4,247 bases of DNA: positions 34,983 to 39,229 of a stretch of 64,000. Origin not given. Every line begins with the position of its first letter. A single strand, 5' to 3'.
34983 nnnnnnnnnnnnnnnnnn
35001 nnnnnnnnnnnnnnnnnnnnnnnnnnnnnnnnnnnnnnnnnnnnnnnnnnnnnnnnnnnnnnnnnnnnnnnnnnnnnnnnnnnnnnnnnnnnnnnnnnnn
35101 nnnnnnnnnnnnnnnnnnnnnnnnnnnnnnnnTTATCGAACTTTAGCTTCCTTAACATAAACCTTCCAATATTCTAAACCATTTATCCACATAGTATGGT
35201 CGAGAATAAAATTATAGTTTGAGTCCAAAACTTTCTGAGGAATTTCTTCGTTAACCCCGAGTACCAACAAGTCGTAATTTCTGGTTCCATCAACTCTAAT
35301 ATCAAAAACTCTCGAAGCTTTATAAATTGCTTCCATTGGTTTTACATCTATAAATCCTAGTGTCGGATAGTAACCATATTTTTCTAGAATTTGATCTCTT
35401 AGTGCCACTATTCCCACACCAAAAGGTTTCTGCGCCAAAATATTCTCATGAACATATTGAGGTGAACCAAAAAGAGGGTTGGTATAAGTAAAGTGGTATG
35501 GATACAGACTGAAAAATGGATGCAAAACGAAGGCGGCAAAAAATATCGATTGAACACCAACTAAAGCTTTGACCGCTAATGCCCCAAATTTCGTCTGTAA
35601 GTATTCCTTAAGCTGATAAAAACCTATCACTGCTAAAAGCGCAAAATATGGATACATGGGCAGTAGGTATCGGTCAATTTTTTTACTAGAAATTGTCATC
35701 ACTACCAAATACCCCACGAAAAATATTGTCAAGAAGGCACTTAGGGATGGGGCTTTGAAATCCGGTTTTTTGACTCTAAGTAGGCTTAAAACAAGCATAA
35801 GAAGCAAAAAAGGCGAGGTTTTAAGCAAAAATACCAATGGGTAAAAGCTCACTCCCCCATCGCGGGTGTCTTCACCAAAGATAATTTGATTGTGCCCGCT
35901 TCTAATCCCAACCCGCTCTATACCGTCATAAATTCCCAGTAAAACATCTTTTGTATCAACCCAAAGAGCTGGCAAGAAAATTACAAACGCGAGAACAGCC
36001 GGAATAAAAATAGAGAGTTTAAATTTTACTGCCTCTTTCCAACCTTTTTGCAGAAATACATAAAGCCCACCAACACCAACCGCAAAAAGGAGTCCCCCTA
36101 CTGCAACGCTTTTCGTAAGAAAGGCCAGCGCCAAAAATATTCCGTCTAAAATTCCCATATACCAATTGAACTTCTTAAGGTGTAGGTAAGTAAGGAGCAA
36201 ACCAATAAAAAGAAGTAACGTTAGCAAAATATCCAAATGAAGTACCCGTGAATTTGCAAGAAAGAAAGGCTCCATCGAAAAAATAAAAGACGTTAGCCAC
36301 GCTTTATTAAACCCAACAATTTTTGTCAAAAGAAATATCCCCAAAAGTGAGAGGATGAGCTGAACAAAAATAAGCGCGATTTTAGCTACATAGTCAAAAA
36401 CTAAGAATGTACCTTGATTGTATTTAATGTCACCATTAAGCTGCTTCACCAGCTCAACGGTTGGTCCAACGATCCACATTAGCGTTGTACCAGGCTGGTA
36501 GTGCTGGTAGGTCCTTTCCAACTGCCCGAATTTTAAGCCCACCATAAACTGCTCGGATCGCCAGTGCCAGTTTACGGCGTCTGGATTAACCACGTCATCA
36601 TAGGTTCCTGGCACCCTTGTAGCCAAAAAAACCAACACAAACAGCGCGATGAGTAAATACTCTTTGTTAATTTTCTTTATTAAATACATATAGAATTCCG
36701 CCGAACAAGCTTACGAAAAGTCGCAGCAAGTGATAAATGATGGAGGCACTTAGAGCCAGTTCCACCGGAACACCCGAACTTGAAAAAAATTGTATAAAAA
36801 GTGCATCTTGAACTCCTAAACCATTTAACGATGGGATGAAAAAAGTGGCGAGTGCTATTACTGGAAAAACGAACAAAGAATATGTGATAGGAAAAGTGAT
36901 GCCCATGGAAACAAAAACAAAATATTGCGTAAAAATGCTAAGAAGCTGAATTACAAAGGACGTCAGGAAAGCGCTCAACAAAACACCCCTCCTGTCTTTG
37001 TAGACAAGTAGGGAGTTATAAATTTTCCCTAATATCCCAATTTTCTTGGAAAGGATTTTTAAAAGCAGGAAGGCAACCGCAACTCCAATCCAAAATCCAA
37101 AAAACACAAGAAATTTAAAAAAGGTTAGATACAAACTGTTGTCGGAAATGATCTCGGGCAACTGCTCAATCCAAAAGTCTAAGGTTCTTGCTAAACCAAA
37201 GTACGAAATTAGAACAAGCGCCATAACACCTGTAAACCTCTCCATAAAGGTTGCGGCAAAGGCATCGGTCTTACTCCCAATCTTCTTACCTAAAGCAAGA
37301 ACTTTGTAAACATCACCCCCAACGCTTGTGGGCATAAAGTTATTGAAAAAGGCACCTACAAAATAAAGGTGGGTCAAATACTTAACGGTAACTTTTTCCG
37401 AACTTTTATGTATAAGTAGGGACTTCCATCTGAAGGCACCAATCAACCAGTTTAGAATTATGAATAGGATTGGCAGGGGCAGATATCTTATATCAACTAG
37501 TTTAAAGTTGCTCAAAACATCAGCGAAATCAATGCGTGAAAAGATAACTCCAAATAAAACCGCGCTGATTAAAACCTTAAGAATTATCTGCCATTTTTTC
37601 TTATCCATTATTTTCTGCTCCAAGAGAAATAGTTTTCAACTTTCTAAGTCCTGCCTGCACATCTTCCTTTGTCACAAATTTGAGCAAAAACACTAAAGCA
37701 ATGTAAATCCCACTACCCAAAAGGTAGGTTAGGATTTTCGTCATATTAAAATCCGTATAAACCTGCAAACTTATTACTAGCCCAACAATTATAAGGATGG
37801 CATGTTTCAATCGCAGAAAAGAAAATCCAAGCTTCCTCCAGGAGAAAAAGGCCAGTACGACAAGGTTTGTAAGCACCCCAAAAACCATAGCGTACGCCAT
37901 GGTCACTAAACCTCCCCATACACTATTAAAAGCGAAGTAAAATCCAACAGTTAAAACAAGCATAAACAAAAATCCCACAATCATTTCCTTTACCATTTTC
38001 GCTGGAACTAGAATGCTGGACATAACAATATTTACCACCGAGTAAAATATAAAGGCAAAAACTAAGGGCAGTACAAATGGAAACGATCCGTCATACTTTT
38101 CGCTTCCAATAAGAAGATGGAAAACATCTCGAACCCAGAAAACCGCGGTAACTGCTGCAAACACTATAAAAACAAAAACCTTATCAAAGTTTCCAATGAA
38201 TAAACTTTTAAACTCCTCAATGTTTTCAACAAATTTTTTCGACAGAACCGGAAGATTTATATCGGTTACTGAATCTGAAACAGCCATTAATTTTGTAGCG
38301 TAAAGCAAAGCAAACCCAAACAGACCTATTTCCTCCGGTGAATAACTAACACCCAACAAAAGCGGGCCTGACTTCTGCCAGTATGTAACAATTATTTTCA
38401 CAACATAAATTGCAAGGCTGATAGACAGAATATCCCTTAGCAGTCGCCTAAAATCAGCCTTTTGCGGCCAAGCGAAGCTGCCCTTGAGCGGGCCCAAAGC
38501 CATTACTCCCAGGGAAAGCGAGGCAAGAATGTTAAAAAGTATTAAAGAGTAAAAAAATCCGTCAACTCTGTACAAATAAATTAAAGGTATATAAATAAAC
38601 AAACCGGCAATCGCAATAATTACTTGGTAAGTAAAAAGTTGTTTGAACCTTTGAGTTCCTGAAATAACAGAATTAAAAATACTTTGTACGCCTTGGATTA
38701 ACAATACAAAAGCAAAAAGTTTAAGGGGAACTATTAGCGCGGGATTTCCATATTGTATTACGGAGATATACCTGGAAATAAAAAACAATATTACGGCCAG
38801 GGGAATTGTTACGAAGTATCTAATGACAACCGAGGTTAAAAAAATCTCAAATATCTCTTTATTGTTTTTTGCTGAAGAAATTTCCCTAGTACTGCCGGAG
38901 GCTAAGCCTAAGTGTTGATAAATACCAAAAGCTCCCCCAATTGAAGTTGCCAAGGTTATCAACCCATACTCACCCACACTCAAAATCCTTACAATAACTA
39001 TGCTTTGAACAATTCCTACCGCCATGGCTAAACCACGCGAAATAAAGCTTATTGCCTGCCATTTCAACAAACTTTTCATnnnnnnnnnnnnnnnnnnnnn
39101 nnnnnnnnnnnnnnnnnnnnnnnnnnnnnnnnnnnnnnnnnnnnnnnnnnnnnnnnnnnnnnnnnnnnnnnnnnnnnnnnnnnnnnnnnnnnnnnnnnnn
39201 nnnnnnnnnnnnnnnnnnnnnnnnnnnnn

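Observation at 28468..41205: Extracytoplasmic glycosylation system: five GT-C-fold membrane proteins, two Wzx-like flippases and an LPG-synthase-like flippase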

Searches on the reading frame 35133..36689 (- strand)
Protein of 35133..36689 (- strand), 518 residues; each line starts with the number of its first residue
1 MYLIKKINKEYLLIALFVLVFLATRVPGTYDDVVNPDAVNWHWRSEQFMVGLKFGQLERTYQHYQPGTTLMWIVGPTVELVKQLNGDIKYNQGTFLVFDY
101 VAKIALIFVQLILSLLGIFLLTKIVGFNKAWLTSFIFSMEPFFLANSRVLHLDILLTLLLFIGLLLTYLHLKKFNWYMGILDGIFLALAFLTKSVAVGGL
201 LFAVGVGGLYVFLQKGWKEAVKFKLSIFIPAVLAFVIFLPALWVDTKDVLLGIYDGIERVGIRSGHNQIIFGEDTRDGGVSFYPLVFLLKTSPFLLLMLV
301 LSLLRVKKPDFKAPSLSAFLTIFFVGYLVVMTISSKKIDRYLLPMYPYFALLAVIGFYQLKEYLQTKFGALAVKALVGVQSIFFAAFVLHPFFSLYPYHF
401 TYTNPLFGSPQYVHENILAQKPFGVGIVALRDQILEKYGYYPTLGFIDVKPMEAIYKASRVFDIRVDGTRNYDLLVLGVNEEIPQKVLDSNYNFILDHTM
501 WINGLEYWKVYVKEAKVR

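Call 3: search_protein_families(library=pfam, proteins=[window:35133-36689:-], max_evalue=0.01)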
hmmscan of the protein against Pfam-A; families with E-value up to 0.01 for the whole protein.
window:35133-36689:- (518 aa): 2 families
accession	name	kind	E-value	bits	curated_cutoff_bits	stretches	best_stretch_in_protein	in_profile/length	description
PF02366.24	PMT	-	7e-07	29.5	22.7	1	95-243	74-232/245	Dolichyl-phosphate-mannose-protein mannosyltransferase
PF13231.12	PMT_2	-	1.2e-06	29.3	26.1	1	102-243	20-159/160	Dolichyl-phosphate-mannose-protein mannosyltransferase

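Call 12: search_protein_families(library=ncbifam, proteins=[window:35133-36689:-], max_evalue=0.01)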
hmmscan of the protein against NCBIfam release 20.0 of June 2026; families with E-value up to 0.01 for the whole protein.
window:35133-36689:- (518 aa): 0 families

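Call 62: search_solved_structures(query=A5, max_evalue=1, show_alignments=1)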
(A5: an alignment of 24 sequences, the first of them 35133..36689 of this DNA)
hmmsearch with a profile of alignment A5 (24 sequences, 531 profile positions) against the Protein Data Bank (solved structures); distinct sequences matched with E-value up to 1: 0.

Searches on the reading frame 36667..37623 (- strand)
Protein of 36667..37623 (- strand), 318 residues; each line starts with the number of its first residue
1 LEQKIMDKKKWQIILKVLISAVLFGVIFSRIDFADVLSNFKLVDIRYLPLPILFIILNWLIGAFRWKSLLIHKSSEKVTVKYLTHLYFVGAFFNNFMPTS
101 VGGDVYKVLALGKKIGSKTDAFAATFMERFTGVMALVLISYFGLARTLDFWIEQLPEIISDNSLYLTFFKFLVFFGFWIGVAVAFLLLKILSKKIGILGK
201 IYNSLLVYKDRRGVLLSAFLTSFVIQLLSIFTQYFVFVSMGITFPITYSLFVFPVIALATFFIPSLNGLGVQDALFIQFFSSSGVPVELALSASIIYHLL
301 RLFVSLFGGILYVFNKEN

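Call 3: search_protein_families(library=pfam, proteins=[window:36667-37623:-], max_evalue=0.01)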
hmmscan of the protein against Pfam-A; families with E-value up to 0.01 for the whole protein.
window:36667-37623:- (318 aa): 1 family
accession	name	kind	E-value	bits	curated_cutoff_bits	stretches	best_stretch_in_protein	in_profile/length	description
PF03706.18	LPG_synthase_TM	-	9.5e-43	147.2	33.4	1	13-308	1-302/302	Lysylphosphatidylglycerol synthase TM region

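Call 12: search_protein_families(library=ncbifam, proteins=[window:36667-37623:-], max_evalue=0.01)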
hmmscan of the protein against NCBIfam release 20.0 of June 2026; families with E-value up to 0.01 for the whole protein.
window:36667-37623:- (318 aa): 1 family
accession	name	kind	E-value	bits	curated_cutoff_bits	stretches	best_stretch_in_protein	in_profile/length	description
TIGR00374.1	TIGR00374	subfamily_domain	1.1e-22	80.9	43.2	1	18-313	2-311/323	flippase-like domain-containing protein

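Call 23: find_related_loci(query=window:36667-37623:-, collection=genome_contigs, flank=10000)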
Query window:36667-37623:- (318 aa) in genome_contigs; peptide patterns used: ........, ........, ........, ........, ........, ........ (x = any residue, [..] = any of these).
530 stretches matched a pattern; 38 encode a relative of the query (tblastn E <= 1e-3); 38 distinct loci.
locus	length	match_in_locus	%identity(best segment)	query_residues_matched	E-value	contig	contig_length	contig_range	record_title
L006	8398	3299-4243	73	4-318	3e-147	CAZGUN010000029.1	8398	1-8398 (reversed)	MAG TPA_asm: uncultured Candidatus Saccharibacteria bacterium isolate SRP136066_co1_184 genome assembly, contig: NODE_12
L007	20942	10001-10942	56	3-318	7e-113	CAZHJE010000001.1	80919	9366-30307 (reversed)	MAG TPA_asm: uncultured Candidatus Saccharibacteria bacterium isolate SRP329715_co1_402 genome assembly, contig: NODE_33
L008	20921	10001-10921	57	12-318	3e-111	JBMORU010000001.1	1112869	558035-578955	MAG: Patescibacteria group bacterium isolate Betzabe_MAG188 MAG188_1, whole genome shotgun sequence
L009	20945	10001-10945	57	1-318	3e-108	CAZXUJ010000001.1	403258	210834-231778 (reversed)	MAG TPA_asm: uncultured Candidatus Saccharibacteria bacterium isolate SRP192515_co1_190 genome assembly, contig: NODE_6_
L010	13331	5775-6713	53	7-318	3e-107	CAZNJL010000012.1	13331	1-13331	MAG TPA_asm: uncultured Candidatus Saccharibacteria bacterium isolate SRP178699_co1_444 genome assembly, contig: NODE_61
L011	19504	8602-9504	55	18-318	1e-105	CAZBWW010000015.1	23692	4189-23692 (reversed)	MAG TPA_asm: uncultured Candidatus Saccharibacteria bacterium isolate SRP329715_co1_384 genome assembly, contig: NODE_30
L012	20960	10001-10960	55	2-317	3e-105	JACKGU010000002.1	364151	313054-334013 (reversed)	MAG: Candidatus Nomurabacteria bacterium isolate HK-STAS-PATE-46 HK-STAS-PATE-46_2, whole genome shotgun sequence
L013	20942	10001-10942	56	2-317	6e-105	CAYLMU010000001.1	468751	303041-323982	MAG TPA_asm: uncultured Candidatus Saccharibacteria bacterium isolate SRP193661_co1_136 genome assembly, contig: NODE_4_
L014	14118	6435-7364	54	6-318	5e-102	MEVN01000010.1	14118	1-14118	MAG: candidate division WWE3 bacterium RIFCSPLOWO2_12_FULL_36_10 rifcsplowo2_12_scaffold_17213, whole genome shotgun seq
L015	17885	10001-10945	56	5-316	2e-101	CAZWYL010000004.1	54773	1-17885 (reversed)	MAG TPA_asm: uncultured Candidatus Saccharibacteria bacterium isolate SRP319275_co2_268 genome assembly, contig: NODE_23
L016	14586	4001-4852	52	17-318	1e-96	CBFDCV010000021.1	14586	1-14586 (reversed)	MAG TPA_asm: uncultured candidate division WWE3 bacterium isolate SRR26215684_binner13_Refined_38 genome assembly, conti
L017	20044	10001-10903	54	3-318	1e-96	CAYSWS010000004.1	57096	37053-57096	MAG TPA_asm: uncultured Candidatus Saccharibacteria bacterium isolate SRP214966_co1_463 genome assembly, contig: NODE_63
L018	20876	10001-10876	52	8-317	1e-93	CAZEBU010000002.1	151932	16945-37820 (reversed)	MAG TPA_asm: uncultured Candidatus Saccharibacteria bacterium isolate SRP128015_co2_294 genome assembly, contig: NODE_4_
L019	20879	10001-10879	50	8-318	1e-86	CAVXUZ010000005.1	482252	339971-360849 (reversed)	MAG: uncultured candidate division WWE3 bacterium isolate MFD04716.bin.1.185 genome assembly, contig: contig_27056, whol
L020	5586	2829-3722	46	3-317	5e-86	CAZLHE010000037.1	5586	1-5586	MAG TPA_asm: uncultured Candidatus Saccharibacteria bacterium isolate binchicken_co220_46 genome assembly, contig: NODE_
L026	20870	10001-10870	45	12-318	9e-81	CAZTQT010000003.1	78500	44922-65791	MAG TPA_asm: uncultured Candidatus Saccharibacteria bacterium isolate binchicken_co45_572 genome assembly, contig: NODE_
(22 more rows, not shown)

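Call 37: search_solved_structures(query=window:36667-37623:-, max_evalue=1, show_alignments=1)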
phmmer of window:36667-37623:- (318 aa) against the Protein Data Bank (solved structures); distinct sequences matched with E-value up to 1: 0.

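Call 42: search_protein_families(library=pfam, proteins=[L013:4029-5612:+, L013:5630-6322:+, L008:3988-5679:+, L009:4078-5691:+, L013:18465-18728:+, L026:18723-19814:+, L019:19452-20435:+], max_evalue=0.01)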
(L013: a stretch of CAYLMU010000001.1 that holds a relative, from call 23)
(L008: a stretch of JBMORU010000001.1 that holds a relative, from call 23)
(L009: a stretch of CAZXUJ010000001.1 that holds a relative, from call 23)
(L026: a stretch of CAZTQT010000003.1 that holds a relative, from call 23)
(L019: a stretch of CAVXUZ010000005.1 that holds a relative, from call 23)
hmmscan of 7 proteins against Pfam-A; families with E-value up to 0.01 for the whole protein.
L013:4029-5612:+ (527 aa): 2 families
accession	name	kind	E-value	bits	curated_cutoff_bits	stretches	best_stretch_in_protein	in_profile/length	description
PF13231.12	PMT_2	-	1.2e-06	29.3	26.1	1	64-219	3-155/160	Dolichyl-phosphate-mannose-protein mannosyltransferase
PF03901.23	Glyco_transf_22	-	0.0039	16.9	23.8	1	65-354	64-356/414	Alg9-like mannosyltransferase family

L013:5630-6322:+ (230 aa): 5 families
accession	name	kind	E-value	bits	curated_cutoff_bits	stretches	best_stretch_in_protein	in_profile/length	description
PF00535.33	Glycos_transf_2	-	2.7e-32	112.5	23.3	1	4-151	1-149/168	Glycosyl transferase family 2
PF10111.15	Glyco_tranf_2_2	-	7.6e-05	22.8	27.3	1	4-112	1-110/276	Glycosyltransferase like family 2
PF13641.12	Glyco_tranf_2_3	-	0.00013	22.5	27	1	3-128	3-131/230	Glycosyltransferase like family 2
PF13704.12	Glyco_tranf_2_4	-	0.0038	18.1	27.5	1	11-93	2-81/98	Glycosyl transferase family 2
PF18596.6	Sld7_C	-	0.0082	16.7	23.2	0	53-80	27-54/77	Sld7 C-terminal domain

L008:3988-5679:+ (563 aa): 1 family
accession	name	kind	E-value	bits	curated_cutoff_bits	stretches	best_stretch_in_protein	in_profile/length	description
PF13231.12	PMT_2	-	7.2e-05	23.5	26.1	1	115-243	24-149/160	Dolichyl-phosphate-mannose-protein mannosyltransferase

L009:4078-5691:+ (537 aa): 0 families

L013:18465-18728:+ (87 aa): 3 families
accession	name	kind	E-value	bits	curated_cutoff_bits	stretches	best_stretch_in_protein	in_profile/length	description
PF13370.11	Fer4_13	-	5.7e-10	40.2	24.5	1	24-74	4-57/58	4Fe-4S single cluster domain of Ferredoxin I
PF13459.11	Fer4_15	-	4.4e-07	31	22.4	1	23-75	5-66/66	4Fe-4S single cluster domain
PF06902.16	Fer4_19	-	0.00065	20.1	24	1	14-72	3-58/64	Divergent 4Fe-4S mono-cluster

L026:18723-19814:+ (363 aa): 1 family
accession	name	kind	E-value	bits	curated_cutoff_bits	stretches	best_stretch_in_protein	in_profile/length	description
PF02350.25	Epimerase_2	-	4.1e-54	184.2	30.6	1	30-324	9-298/347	UDP-N-acetylglucosamine 2-epimerase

L019:19452-20435:+ (327 aa): 4 families
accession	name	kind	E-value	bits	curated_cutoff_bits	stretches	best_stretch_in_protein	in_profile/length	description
PF00535.33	Glycos_transf_2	-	4.3e-13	50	23.3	1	7-178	1-158/168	Glycosyl transferase family 2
PF13641.12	Glyco_tranf_2_3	-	3.3e-07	31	27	1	6-249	3-212/230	Glycosyltransferase like family 2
PF10111.15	Glyco_tranf_2_2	-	0.0018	18.3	27.3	0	187-234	154-202/276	Glycosyltransferase like family 2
PF13506.12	Glyco_transf_21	-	0.0076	16.2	21.7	0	81-127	24-69/174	Glycosyl transferase family 21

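Call 87: search_solved_structures(query=A6, max_evalue=1, show_alignments=1)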
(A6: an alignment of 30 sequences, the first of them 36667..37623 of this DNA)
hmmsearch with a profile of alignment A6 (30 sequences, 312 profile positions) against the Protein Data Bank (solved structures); distinct sequences matched with E-value up to 1: 2.
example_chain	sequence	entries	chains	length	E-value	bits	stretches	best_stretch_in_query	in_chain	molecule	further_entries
8jm9_A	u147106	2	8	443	0.12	15.1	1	128-216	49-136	Gustatory receptor for sugar taste 43a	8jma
8x82_A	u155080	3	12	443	0.12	15.1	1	128-216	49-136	Gustatory receptor for sugar taste 43a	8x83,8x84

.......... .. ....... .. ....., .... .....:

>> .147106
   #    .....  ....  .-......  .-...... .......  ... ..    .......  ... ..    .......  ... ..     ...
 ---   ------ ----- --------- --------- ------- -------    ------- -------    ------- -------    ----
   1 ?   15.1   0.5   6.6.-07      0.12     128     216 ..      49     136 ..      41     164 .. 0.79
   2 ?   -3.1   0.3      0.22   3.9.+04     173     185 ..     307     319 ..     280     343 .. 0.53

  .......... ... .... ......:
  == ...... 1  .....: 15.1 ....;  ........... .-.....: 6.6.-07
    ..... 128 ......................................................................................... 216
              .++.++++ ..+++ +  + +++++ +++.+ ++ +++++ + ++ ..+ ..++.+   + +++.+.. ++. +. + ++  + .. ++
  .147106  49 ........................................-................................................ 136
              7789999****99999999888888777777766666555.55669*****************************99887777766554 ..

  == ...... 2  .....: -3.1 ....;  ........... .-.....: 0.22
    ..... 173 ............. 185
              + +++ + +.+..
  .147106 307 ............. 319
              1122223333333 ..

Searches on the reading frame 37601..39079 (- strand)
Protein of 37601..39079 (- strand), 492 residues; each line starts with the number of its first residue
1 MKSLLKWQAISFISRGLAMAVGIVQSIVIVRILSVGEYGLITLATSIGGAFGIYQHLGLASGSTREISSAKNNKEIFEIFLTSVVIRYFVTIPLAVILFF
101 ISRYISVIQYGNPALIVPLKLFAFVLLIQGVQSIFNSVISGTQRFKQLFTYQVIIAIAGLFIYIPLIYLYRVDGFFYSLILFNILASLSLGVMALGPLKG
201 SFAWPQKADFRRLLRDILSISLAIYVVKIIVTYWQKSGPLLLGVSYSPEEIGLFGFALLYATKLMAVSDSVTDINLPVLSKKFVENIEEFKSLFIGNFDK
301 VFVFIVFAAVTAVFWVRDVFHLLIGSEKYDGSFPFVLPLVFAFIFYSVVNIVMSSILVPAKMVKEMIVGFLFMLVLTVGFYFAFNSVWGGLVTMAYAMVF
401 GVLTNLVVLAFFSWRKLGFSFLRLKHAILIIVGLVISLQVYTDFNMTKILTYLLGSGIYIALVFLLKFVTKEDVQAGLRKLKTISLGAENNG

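Call 3: search_protein_families(library=pfam, proteins=[window:37601-39079:-], max_evalue=0.01)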
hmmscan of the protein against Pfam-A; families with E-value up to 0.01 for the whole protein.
window:37601-39079:- (492 aa): 2 families
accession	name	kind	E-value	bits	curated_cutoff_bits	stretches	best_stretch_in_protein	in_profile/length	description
PF13440.11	Polysacc_synt_3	-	1.2e-19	71.2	23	1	28-331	1-290/293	Polysaccharide biosynthesis protein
PF01943.22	Polysacc_synt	-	2.7e-12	47.1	28.2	1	10-268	7-255/274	Polysaccharide biosynthesis protein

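Call 12: search_protein_families(library=ncbifam, proteins=[window:37601-39079:-], max_evalue=0.01)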
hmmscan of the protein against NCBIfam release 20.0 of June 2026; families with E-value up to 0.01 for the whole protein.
window:37601-39079:- (492 aa): 0 families
